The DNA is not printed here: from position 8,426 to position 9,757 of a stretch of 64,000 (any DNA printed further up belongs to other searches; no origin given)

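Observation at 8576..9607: The cargo O-methyltransferase looks bacterial-type (possible horizontally acquired gene)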

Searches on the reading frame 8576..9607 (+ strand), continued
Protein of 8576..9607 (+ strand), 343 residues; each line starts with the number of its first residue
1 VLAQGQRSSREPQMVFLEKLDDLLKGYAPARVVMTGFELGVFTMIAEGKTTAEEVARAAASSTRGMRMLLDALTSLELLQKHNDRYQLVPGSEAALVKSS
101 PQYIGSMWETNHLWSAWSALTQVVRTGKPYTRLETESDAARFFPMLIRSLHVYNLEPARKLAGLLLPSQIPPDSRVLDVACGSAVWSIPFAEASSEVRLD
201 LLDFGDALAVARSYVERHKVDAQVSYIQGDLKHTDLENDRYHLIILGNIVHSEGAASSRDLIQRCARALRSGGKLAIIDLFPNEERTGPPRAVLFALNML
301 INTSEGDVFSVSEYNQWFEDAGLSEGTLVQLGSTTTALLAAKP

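Call 5: find_homologous_proteins(query=window:8576-9607:+)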
Query window:8576-9607:+ (343 aa): 365 proteins with E <= 0.001 among 8000 candidates; the best 120 are listed.
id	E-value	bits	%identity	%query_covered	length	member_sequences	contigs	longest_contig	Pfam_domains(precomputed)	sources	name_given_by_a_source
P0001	2.5e-218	742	99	100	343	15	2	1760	PF13847.13,PF05175.21,PF13649.13,PF00891.25,PF08100.19,PF08241.19,PF08242.19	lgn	-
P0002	5.0e-162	557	75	96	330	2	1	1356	PF13847.13,PF13489.13,PF05175.21,PF13649.13,PF00891.25,PF08100.19,PF01209.25,PF08241.19,PF08242.19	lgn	-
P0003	1.0e-145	503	69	96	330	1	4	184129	PF05175.21,PF13649.13,PF00891.25,PF08100.19,PF01209.25,PF08242.19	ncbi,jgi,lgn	jgi:ubiquinone/menaquinone biosynthesis C-methylase UbiE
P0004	2.2e-135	469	71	90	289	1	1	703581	PF05175.21,PF00891.25,PF08100.19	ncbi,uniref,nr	ncbi:hypothetical protein F1559_001539 [Cyanidiococcus yangmingshanensis]|uniref:Methyltransferase d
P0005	2.4e-98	348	51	92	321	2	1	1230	PF13649.13,PF00891.25,PF08100.19,PF01209.25,PF08241.19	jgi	jgi:ubiquinone/menaquinone biosynthesis C-methylase UbiE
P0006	3.3e-98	347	49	97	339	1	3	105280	PF13847.13,PF13489.13,PF05175.21,PF13649.13,PF00891.25,PF08100.19,PF01209.25,PF08241.19,PF08242.19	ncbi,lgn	-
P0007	1.2e-97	345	49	96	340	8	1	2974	PF13847.13,PF13489.13,PF05175.21,PF13649.13,PF00891.25,PF08100.19,PF01209.25,PF08241.19,PF08242.19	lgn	-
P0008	1.3e-97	345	50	95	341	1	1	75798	PF13649.13,PF00891.25,PF08100.19,PF01209.25,PF08241.19,PF08242.19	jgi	jgi:ubiquinone/menaquinone biosynthesis C-methylase UbiE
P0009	4.4e-97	343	50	92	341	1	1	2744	PF13847.13,PF05175.21,PF13649.13,PF00891.25,PF08100.19,PF01209.25,PF08241.19,PF08242.19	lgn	-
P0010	2.1e-96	341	49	92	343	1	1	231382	PF13847.13,PF13489.13,PF13649.13,PF00891.25,PF08100.19,PF01209.25,PF08241.19,PF25213.2,PF08242.19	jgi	jgi:ubiquinone/menaquinone biosynthesis C-methylase UbiE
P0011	2.3e-96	341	48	98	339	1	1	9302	PF13847.13,PF13489.13,PF05175.21,PF13649.13,PF00891.25,PF08100.19,PF01209.25,PF08241.19,PF08242.19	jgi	jgi:ubiquinone/menaquinone biosynthesis C-methylase UbiE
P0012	5.6e-96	340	51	91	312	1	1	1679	PF13489.13,PF13649.13,PF00891.25,PF08100.19,PF01209.25,PF08241.19,PF08242.19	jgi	jgi:ubiquinone/menaquinone biosynthesis C-methylase UbiE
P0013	6.0e-96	340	49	95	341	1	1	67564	PF13489.13,PF13649.13,PF00891.25,PF08100.19,PF01209.25,PF08241.19,PF08242.19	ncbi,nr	ncbi:MAG: methyltransferase domain-containing protein [Pyrinomonadaceae bacterium]|nr:methyltransfer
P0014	1.6e-95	338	51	92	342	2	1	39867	PF13847.13,PF13489.13,PF13649.13,PF00891.25,PF08100.19,PF01209.25,PF08241.19,PF08242.19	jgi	jgi:ubiquinone/menaquinone biosynthesis C-methylase UbiE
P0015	1.9e-95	338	49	95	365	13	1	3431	PF13847.13,PF13489.13,PF05175.21,PF13649.13,PF00891.25,PF08100.19,PF01209.25,PF08241.19,PF08242.19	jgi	jgi:ubiquinone/menaquinone biosynthesis C-methylase UbiE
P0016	2.3e-95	338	49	95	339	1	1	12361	PF13847.13,PF13489.13,PF05175.21,PF13649.13,PF00891.25,PF08100.19,PF01209.25,PF08241.19,PF08242.19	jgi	jgi:ubiquinone/menaquinone biosynthesis C-methylase UbiE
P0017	4.7e-95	337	51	92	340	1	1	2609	PF13847.13,PF13489.13,PF05175.21,PF13649.13,PF00891.25,PF08100.19,PF01209.25,PF08241.19,PF08242.19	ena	-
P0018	2.1e-94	335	48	95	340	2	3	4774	PF13847.13,PF13489.13,PF13649.13,PF00891.25,PF08100.19,PF01209.25,PF08241.19,PF08242.19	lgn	-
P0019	8.2e-94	333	48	95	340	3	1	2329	PF13847.13,PF13489.13,PF05175.21,PF13649.13,PF00891.25,PF08100.19,PF01209.25,PF08241.19,PF08242.19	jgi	-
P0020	9.0e-94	333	48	99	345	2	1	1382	PF13847.13,PF13489.13,PF05175.21,PF13649.13,PF00891.25,PF08100.19,PF01209.25,PF08241.19,PF08242.19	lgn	-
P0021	4.1e-93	330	48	95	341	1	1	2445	PF13847.13,PF13489.13,PF13649.13,PF00891.25,PF08100.19,PF01209.25,PF08241.19,PF08242.19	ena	-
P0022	4.6e-93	330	47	92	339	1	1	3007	PF13847.13,PF13489.13,PF13649.13,PF00891.25,PF08100.19,PF01209.25,PF08241.19,PF08242.19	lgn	-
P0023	4.7e-93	330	50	92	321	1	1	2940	PF13847.13,PF13489.13,PF13649.13,PF00891.25,PF08100.19,PF01209.25,PF08241.19,PF08242.19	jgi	jgi:ubiquinone/menaquinone biosynthesis C-methylase UbiE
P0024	5.2e-93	330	51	86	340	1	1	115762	PF13649.13,PF00891.25,PF08100.19,PF01209.25,PF08241.19,PF08242.19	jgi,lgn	jgi:ubiquinone/menaquinone biosynthesis C-methylase UbiE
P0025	7.1e-93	330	47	99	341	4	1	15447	PF13847.13,PF13649.13,PF00891.25,PF08100.19,PF01209.25,PF08241.19,PF08242.19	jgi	jgi:ubiquinone/menaquinone biosynthesis C-methylase UbiE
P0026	1.1e-92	329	48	95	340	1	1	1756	PF13847.13,PF13489.13,PF05175.21,PF13649.13,PF00891.25,PF08100.19,PF01209.25,PF08241.19,PF08242.19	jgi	jgi:ubiquinone/menaquinone biosynthesis C-methylase UbiE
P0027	1.4e-92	329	49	92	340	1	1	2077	PF13847.13,PF13489.13,PF05175.21,PF13649.13,PF00891.25,PF08100.19,PF01209.25,PF08241.19,PF08242.19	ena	-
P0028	2.1e-92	328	48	94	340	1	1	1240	PF13847.13,PF13489.13,PF13649.13,PF00891.25,PF08100.19,PF01209.25,PF08241.19,PF08242.19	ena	-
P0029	2.7e-92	328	46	97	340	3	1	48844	PF13847.13,PF05175.21,PF13649.13,PF00891.25,PF08100.19,PF01209.25,PF08241.19,PF08242.19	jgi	jgi:ubiquinone/menaquinone biosynthesis C-methylase UbiE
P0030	2.7e-92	328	50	95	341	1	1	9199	PF13847.13,PF13489.13,PF13649.13,PF00891.25,PF08100.19,PF01209.25,PF08241.19,PF08242.19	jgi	jgi:ubiquinone/menaquinone biosynthesis C-methylase UbiE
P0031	3.8e-92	327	50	92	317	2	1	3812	PF13847.13,PF13489.13,PF05175.21,PF13649.13,PF00891.25,PF08100.19,PF01209.25,PF08241.19,PF08242.19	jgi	jgi:ubiquinone/menaquinone biosynthesis C-methylase UbiE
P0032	4.3e-92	327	48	92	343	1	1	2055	PF13847.13,PF13649.13,PF00891.25,PF08100.19,PF01209.25,PF08241.19,PF08242.19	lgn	-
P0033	4.9e-92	327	48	95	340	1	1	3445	PF13847.13,PF13489.13,PF13649.13,PF00891.25,PF08100.19,PF01209.25,PF08241.19,PF08242.19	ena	-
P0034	5.3e-92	327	48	92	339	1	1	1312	PF13847.13,PF13489.13,PF05175.21,PF13649.13,PF00891.25,PF08100.19,PF01209.25,PF08241.19,PF08242.19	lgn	-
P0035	8.8e-92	326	49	95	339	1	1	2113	PF13847.13,PF13649.13,PF00891.25,PF08100.19,PF01209.25,PF08241.19,PF08242.19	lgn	-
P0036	9.6e-92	326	48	92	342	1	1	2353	PF13847.13,PF13489.13,PF13649.13,PF00891.25,PF08100.19,PF01209.25,PF08241.19,PF08242.19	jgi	jgi:ubiquinone/menaquinone biosynthesis C-methylase UbiE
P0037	9.9e-92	326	46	98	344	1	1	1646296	PF13489.13,PF13649.13,PF00891.25,PF08100.19,PF01209.25,PF08241.19,PF08242.19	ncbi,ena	-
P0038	1.0e-91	326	49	92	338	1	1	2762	PF13847.13,PF13649.13,PF00891.25,PF08100.19,PF01209.25,PF08241.19,PF08242.19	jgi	jgi:ubiquinone/menaquinone biosynthesis C-methylase UbiE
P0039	1.0e-91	326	49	95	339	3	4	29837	PF13847.13,PF13489.13,PF05175.21,PF13649.13,PF00891.25,PF08100.19,PF08241.19,PF08242.19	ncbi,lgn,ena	-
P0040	1.1e-91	326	48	100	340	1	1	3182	PF13847.13,PF13489.13,PF13649.13,PF00891.25,PF08100.19,PF01209.25,PF08241.19,PF08242.19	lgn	-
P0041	1.2e-91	326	48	95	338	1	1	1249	PF13847.13,PF13489.13,PF05175.21,PF13649.13,PF00891.25,PF08100.19,PF01209.25,PF08241.19,PF08242.19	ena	-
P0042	1.5e-91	325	46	98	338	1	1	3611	PF13847.13,PF13489.13,PF05175.21,PF13649.13,PF00891.25,PF08100.19,PF01209.25,PF08241.19,PF08242.19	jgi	jgi:ubiquinone/menaquinone biosynthesis C-methylase UbiE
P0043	1.5e-91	325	47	95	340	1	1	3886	PF13489.13,PF13649.13,PF00891.25,PF08100.19,PF01209.25,PF08241.19,PF08242.19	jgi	jgi:ubiquinone/menaquinone biosynthesis C-methylase UbiE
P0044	1.7e-91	325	48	92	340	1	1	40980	PF13847.13,PF13489.13,PF13649.13,PF00891.25,PF08100.19,PF01209.25,PF08241.19,PF08242.19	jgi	jgi:ubiquinone/menaquinone biosynthesis C-methylase UbiE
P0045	1.7e-91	325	48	95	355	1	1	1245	PF13847.13,PF13489.13,PF05175.21,PF13649.13,PF00891.25,PF08100.19,PF01209.25,PF08241.19,PF08242.19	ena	-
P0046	1.9e-91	325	49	95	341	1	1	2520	PF13847.13,PF13489.13,PF13649.13,PF00891.25,PF08100.19,PF01209.25,PF08241.19,PF08242.19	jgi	jgi:ubiquinone/menaquinone biosynthesis C-methylase UbiE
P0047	2.0e-91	325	49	92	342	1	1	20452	PF13847.13,PF13649.13,PF00891.25,PF08100.19,PF01209.25,PF08241.19,PF08242.19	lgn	-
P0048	2.9e-91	324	46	99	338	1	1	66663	PF13847.13,PF13489.13,PF13649.13,PF00891.25,PF08100.19,PF01209.25,PF08241.19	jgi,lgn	jgi:ubiquinone/menaquinone biosynthesis C-methylase UbiE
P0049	3.6e-91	324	47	92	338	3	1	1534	PF13847.13,PF13489.13,PF05175.21,PF13649.13,PF00891.25,PF08100.19,PF01209.25,PF08241.19,PF08242.19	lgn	-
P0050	4.2e-91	324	47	95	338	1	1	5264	PF13847.13,PF13489.13,PF13649.13,PF00891.25,PF08100.19,PF01209.25,PF08241.19,PF08242.19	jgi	jgi:ubiquinone/menaquinone biosynthesis C-methylase UbiE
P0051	4.4e-91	324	49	92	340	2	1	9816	PF13847.13,PF13489.13,PF13649.13,PF00891.25,PF08100.19,PF08241.19,PF08242.19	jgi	jgi:ubiquinone/menaquinone biosynthesis C-methylase UbiE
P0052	4.5e-91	324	48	92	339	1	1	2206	PF13847.13,PF13489.13,PF05175.21,PF13649.13,PF00891.25,PF08100.19,PF01209.25,PF08241.19,PF08242.19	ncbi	ncbi:MAG: class I SAM-dependent methyltransferase [Acidobacteriota bacterium]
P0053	6.0e-91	323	46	98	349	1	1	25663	PF13847.13,PF13489.13,PF05175.21,PF13649.13,PF00891.25,PF08100.19,PF01209.25,PF08241.19,PF08242.19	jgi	jgi:ubiquinone/menaquinone biosynthesis C-methylase UbiE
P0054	6.1e-91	323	49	92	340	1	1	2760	PF13847.13,PF13489.13,PF05175.21,PF13649.13,PF00891.25,PF08100.19,PF01209.25,PF08241.19,PF08242.19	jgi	-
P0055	6.6e-91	323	48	92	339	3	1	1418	PF13847.13,PF13489.13,PF05175.21,PF13649.13,PF00891.25,PF08100.19,PF01209.25,PF08241.19,PF08242.19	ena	-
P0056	7.2e-91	323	49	92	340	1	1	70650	PF13847.13,PF13489.13,PF05175.21,PF13649.13,PF00891.25,PF08100.19,PF01209.25,PF08241.19,PF08242.19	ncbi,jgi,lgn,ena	ncbi:MAG TPA: methyltransferase [Pyrinomonadaceae bacterium]|jgi:ubiquinone/menaquinone biosynthesis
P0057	7.7e-91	323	47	95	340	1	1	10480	PF13847.13,PF13489.13,PF05175.21,PF13649.13,PF00891.25,PF08100.19,PF01209.25,PF08241.19,PF08242.19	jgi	jgi:ubiquinone/menaquinone biosynthesis C-methylase UbiE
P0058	8.2e-91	323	50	92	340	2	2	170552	PF13847.13,PF13489.13,PF05175.21,PF13649.13,PF00891.25,PF08100.19,PF01209.25,PF08241.19,PF25213.2,PF08242.19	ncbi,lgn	-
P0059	9.4e-91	323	47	95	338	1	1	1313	PF13847.13,PF13649.13,PF00891.25,PF08100.19,PF01209.25,PF08241.19,PF08242.19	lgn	-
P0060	1.1e-90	322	45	94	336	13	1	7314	PF13847.13,PF05175.21,PF13649.13,PF00891.25,PF08100.19,PF01209.25,PF08241.19,PF08242.19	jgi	-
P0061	1.5e-90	322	48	92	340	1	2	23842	PF13847.13,PF13489.13,PF05175.21,PF13649.13,PF00891.25,PF08100.19,PF01209.25,PF08241.19,PF08242.19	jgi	jgi:ubiquinone/menaquinone biosynthesis C-methylase UbiE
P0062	1.7e-90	322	46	95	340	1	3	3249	PF13847.13,PF05175.21,PF13649.13,PF00891.25,PF08100.19,PF01209.25,PF08241.19,PF08242.19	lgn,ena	-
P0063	1.8e-90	322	49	92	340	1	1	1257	PF13847.13,PF13649.13,PF00891.25,PF08100.19,PF01209.25,PF08241.19,PF08242.19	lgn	-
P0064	1.9e-90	322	47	98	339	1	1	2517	PF13649.13,PF00891.25,PF08100.19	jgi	jgi:ubiquinone/menaquinone biosynthesis C-methylase UbiE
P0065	1.9e-90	322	47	92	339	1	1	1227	PF13847.13,PF13489.13,PF13649.13,PF00891.25,PF08100.19,PF01209.25,PF08241.19,PF08242.19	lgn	-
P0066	2.1e-90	321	48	92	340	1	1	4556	PF13847.13,PF13649.13,PF00891.25,PF08100.19,PF01209.25,PF08241.19,PF08242.19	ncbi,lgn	-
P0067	2.2e-90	321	47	98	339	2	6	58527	PF13847.13,PF05175.21,PF13649.13,PF00891.25,PF08100.19,PF01209.25,PF08241.19,PF08242.19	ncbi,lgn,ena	-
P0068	2.3e-90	321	48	92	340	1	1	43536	PF13847.13,PF13489.13,PF05175.21,PF13649.13,PF00891.25,PF08100.19,PF01209.25,PF08241.19,PF08242.19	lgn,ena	-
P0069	2.7e-90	321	47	92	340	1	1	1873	PF13847.13,PF13489.13,PF05175.21,PF13649.13,PF00891.25,PF08100.19,PF01209.25,PF08241.19,PF08242.19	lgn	-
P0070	3.4e-90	321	48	92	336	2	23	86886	PF13847.13,PF05175.21,PF13649.13,PF00891.25,PF08100.19,PF08241.19,PF08242.19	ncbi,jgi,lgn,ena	jgi:ubiquinone/menaquinone biosynthesis C-methylase UbiE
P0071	3.8e-90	321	46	95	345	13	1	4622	PF13847.13,PF13489.13,PF13649.13,PF00891.25,PF08100.19,PF01209.25,PF08241.19,PF08242.19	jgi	jgi:ubiquinone/menaquinone biosynthesis C-methylase UbiE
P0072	3.9e-90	321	45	96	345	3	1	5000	PF13847.13,PF13489.13,PF13649.13,PF00891.25,PF08100.19,PF01209.25,PF08241.19,PF08242.19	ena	-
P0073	4.3e-90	320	47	95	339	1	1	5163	PF13847.13,PF13489.13,PF06325.20,PF05175.21,PF13649.13,PF00891.25,PF08100.19,PF01209.25,PF08241.19,PF08242.19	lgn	-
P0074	5.0e-90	320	50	87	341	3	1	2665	PF13847.13,PF13489.13,PF05175.21,PF13649.13,PF00891.25,PF08100.19,PF08241.19,PF08242.19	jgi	-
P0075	5.2e-90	320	46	95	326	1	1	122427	PF13847.13,PF13489.13,PF13649.13,PF00891.25,PF08100.19,PF01209.25,PF08241.19,PF08242.19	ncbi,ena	-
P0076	6.0e-90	320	46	95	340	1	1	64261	PF13489.13,PF13649.13,PF00891.25,PF08100.19,PF01209.25,PF08241.19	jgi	jgi:ubiquinone/menaquinone biosynthesis C-methylase UbiE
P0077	6.2e-90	320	48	95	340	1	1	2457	PF13847.13,PF13489.13,PF05175.21,PF13649.13,PF00891.25,PF08100.19,PF01209.25,PF08241.19,PF08242.19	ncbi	-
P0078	8.6e-90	319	46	95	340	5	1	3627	PF13847.13,PF13489.13,PF05175.21,PF13649.13,PF00891.25,PF08100.19,PF01209.25,PF08241.19,PF08242.19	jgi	-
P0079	1.0e-89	319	48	92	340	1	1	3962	PF13847.13,PF13649.13,PF00891.25,PF08100.19,PF01209.25,PF08241.19,PF08242.19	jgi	jgi:ubiquinone/menaquinone biosynthesis C-methylase UbiE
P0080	1.3e-89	319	48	95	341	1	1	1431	PF13847.13,PF13489.13,PF13649.13,PF00891.25,PF08100.19,PF01209.25,PF08241.19,PF08242.19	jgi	jgi:ubiquinone/menaquinone biosynthesis C-methylase UbiE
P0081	1.6e-89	319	49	95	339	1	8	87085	PF13847.13,PF05175.21,PF13649.13,PF00891.25,PF08100.19,PF01209.25,PF08241.19,PF08242.19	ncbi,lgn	-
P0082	1.9e-89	318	46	95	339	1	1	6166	PF13489.13,PF13649.13,PF00891.25,PF08100.19,PF01209.25,PF08241.19,PF08242.19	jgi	jgi:ubiquinone/menaquinone biosynthesis C-methylase UbiE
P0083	2.1e-89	318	48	93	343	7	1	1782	PF13489.13,PF13649.13,PF00891.25,PF08100.19,PF08241.19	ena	-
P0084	2.3e-89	318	47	95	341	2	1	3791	PF13847.13,PF13489.13,PF05175.21,PF13649.13,PF00891.25,PF08100.19,PF01209.25,PF08241.19,PF08242.19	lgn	-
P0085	2.5e-89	318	45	95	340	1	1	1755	PF13847.13,PF13489.13,PF05175.21,PF13649.13,PF00891.25,PF08100.19,PF01209.25,PF08241.19,PF08242.19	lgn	-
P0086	2.6e-89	318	48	95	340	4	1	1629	PF13847.13,PF13489.13,PF13649.13,PF00891.25,PF08100.19,PF01209.25,PF08241.19,PF08242.19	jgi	-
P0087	2.6e-89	318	47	95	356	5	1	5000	PF13847.13,PF13489.13,PF13649.13,PF00891.25,PF08100.19,PF01209.25,PF08241.19,PF08242.19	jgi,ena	-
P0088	2.8e-89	318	47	97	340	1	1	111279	PF13489.13,PF13649.13,PF00891.25,PF08100.19,PF01209.25,PF08241.19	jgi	jgi:ubiquinone/menaquinone biosynthesis C-methylase UbiE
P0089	2.9e-89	318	45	97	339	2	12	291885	PF13847.13,PF13489.13,PF05175.21,PF13649.13,PF00891.25,PF08100.19,PF01209.25,PF08241.19,PF08242.19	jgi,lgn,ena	jgi:ubiquinone/menaquinone biosynthesis C-methylase UbiE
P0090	3.0e-89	318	46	95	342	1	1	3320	PF13847.13,PF13489.13,PF05175.21,PF13649.13,PF00891.25,PF08100.19,PF01209.25,PF08241.19,PF08242.19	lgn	-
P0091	3.2e-89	318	47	95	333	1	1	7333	PF13847.13,PF13489.13,PF05175.21,PF13649.13,PF00891.25,PF08100.19,PF01209.25,PF08241.19,PF08242.19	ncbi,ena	-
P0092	3.8e-89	317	48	93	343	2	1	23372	PF13489.13,PF13649.13,PF00891.25,PF08100.19,PF08241.19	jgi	jgi:ubiquinone/menaquinone biosynthesis C-methylase UbiE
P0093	4.0e-89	317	48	92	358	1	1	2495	PF13847.13,PF13489.13,PF05175.21,PF13649.13,PF00891.25,PF08100.19,PF01209.25,PF08241.19,PF08242.19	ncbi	-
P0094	4.5e-89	317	50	92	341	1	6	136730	PF13847.13,PF13489.13,PF05175.21,PF13649.13,PF00891.25,PF08100.19,PF01209.25,PF08241.19,PF08242.19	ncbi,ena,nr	ncbi:MAG: class I SAM-dependent methyltransferase [Rhodospirillales bacterium]|nr:class I SAM-depend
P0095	5.0e-89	317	45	98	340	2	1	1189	PF13847.13,PF05175.21,PF13649.13,PF00891.25,PF08100.19,PF01209.25,PF08241.19,PF08242.19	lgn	-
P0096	5.2e-89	317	47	95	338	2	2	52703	PF13847.13,PF13489.13,PF13649.13,PF00891.25,PF08100.19,PF01209.25,PF08241.19,PF08242.19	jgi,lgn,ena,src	jgi:ubiquinone/menaquinone biosynthesis C-methylase UbiE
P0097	5.9e-89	317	46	95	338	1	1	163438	PF13847.13,PF13489.13,PF13649.13,PF00891.25,PF08100.19,PF01209.25,PF08241.19,PF08242.19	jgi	jgi:ubiquinone/menaquinone biosynthesis C-methylase UbiE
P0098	6.2e-89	317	46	95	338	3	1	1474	PF13847.13,PF13489.13,PF13649.13,PF00891.25,PF08100.19,PF01209.25,PF08241.19,PF08242.19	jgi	-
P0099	6.7e-89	317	45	96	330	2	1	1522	PF13847.13,PF05175.21,PF13649.13,PF00891.25,PF08100.19,PF01209.25,PF08241.19,PF08242.19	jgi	-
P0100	6.9e-89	316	47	92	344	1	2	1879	PF13847.13,PF13649.13,PF00891.25,PF08100.19,PF01209.25,PF08241.19,PF08242.19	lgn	-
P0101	7.6e-89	316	45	99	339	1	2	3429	PF13489.13,PF13649.13,PF00891.25,PF08100.19,PF01209.25,PF08241.19,PF08242.19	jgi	-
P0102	9.8e-89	316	46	97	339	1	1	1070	PF13489.13,PF13649.13,PF00891.25,PF08100.19,PF01209.25,PF08241.19,PF08242.19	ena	-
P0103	1.2e-88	316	47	95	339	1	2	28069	PF13847.13,PF13489.13,PF05175.21,PF13649.13,PF00891.25,PF08100.19,PF01209.25,PF08241.19,PF08242.19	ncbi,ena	-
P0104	1.2e-88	316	49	92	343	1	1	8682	PF13847.13,PF13489.13,PF05175.21,PF13649.13,PF00891.25,PF08100.19,PF01209.25,PF08241.19,PF08242.19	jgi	jgi:ubiquinone/menaquinone biosynthesis C-methylase UbiE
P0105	1.3e-88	316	45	95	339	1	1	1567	PF13847.13,PF13489.13,PF13649.13,PF00891.25,PF08100.19,PF01209.25,PF08241.19,PF08242.19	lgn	-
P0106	1.4e-88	315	44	99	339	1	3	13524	PF13847.13,PF13489.13,PF05175.21,PF13649.13,PF00891.25,PF08100.19,PF01209.25,PF08241.19,PF08242.19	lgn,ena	-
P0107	1.4e-88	315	47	95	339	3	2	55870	PF13847.13,PF13489.13,PF05175.21,PF13649.13,PF00891.25,PF08100.19,PF01209.25,PF08241.19,PF08242.19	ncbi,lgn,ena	-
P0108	1.7e-88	315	48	92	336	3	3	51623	PF13847.13,PF05175.21,PF13649.13,PF00891.25,PF08100.19,PF08241.19,PF08242.19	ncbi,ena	-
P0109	1.8e-88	315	45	95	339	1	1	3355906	PF13847.13,PF13489.13,PF05175.21,PF13649.13,PF00891.25,PF08100.19,PF01209.25,PF08241.19,PF08242.19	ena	-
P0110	1.8e-88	315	47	99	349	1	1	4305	PF13847.13,PF13489.13,PF13649.13,PF00891.25,PF08100.19,PF01209.25,PF08241.19,PF08242.19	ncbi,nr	ncbi:MAG TPA: class I SAM-dependent methyltransferase [Terriglobia bacterium]|nr:class I SAM-depende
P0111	1.8e-88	315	46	95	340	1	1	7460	PF13847.13,PF13489.13,PF05175.21,PF13649.13,PF00891.25,PF08100.19,PF01209.25,PF08241.19,PF08242.19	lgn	-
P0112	2.4e-88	315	46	100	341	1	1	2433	PF13847.13,PF13489.13,PF13649.13,PF00891.25,PF08100.19,PF01209.25,PF08241.19,PF08242.19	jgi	jgi:ubiquinone/menaquinone biosynthesis C-methylase UbiE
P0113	2.5e-88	315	47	95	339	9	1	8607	PF13847.13,PF13489.13,PF05175.21,PF13649.13,PF00891.25,PF08100.19,PF01209.25,PF08241.19,PF08242.19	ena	-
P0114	2.6e-88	315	46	95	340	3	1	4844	PF13847.13,PF13489.13,PF05175.21,PF13649.13,PF00891.25,PF08100.19,PF01209.25,PF08241.19,PF08242.19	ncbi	-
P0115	2.9e-88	314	46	95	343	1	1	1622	PF13847.13,PF13489.13,PF05175.21,PF13649.13,PF00891.25,PF08100.19,PF01209.25,PF08241.19,PF08242.19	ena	-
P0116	3.0e-88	314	46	95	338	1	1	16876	PF13847.13,PF13489.13,PF13649.13,PF00891.25,PF08100.19,PF01209.25,PF08241.19,PF08242.19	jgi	jgi:ubiquinone/menaquinone biosynthesis C-methylase UbiE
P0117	3.1e-88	314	50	89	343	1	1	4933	PF13847.13,PF13489.13,PF13649.13,PF00891.25,PF08100.19,PF08241.19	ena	-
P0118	3.5e-88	314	47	92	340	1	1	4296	PF13847.13,PF13489.13,PF05175.21,PF13649.13,PF20922.4,PF00891.25,PF08100.19,PF01209.25,PF08241.19,PF08242.19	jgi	jgi:ubiquinone/menaquinone biosynthesis C-methylase UbiE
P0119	3.9e-88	314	46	95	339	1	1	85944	PF13847.13,PF13489.13,PF13649.13,PF00891.25,PF08100.19,PF01209.25,PF08241.19,PF08242.19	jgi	jgi:ubiquinone/menaquinone biosynthesis C-methylase UbiE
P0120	4.2e-88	314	45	95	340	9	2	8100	PF13847.13,PF13649.13,PF00891.25,PF08100.19,PF01209.25,PF08241.19,PF08242.19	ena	-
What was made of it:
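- Checked: None of this is a chance match: homologues reach E = 1e-98 to 1e-218 (call 5).
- Its nearest relatives outside the algal class are bacterial (call 5).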

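Call 8: find_encoding_contigs(protein=P0004, flank=10000, max_places=3)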
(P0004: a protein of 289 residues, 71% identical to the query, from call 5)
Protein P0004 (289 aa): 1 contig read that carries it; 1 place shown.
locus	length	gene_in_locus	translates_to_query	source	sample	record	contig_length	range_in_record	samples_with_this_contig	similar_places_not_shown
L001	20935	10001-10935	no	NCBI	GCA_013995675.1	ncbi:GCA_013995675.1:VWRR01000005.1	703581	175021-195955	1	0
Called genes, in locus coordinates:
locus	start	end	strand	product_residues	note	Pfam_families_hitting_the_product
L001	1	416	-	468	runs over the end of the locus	PF07714:PK_Tyr_Ser-Thr (faint), PF00069:Pkinase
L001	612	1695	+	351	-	PF03291:mRNA_G-N7_MeTrfase, PF08241:Methyltransf_11 (weak), PF08242:Methyltransf_12, PF13649:Methyltransf_25, PF13847:Methyltransf_31 (faint)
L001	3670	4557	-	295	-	-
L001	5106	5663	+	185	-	-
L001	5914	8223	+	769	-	-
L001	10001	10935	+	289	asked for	PF08100:Dimerisation, PF05175:MTS (faint), PF00891:Methyltransf_2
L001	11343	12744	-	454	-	PF00730:HhH-GPD, PF00633:HHH (weak), PF14815:NUDIX_4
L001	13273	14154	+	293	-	PF02338:OTU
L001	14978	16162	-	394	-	-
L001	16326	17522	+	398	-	-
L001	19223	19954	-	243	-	-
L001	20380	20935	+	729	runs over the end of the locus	-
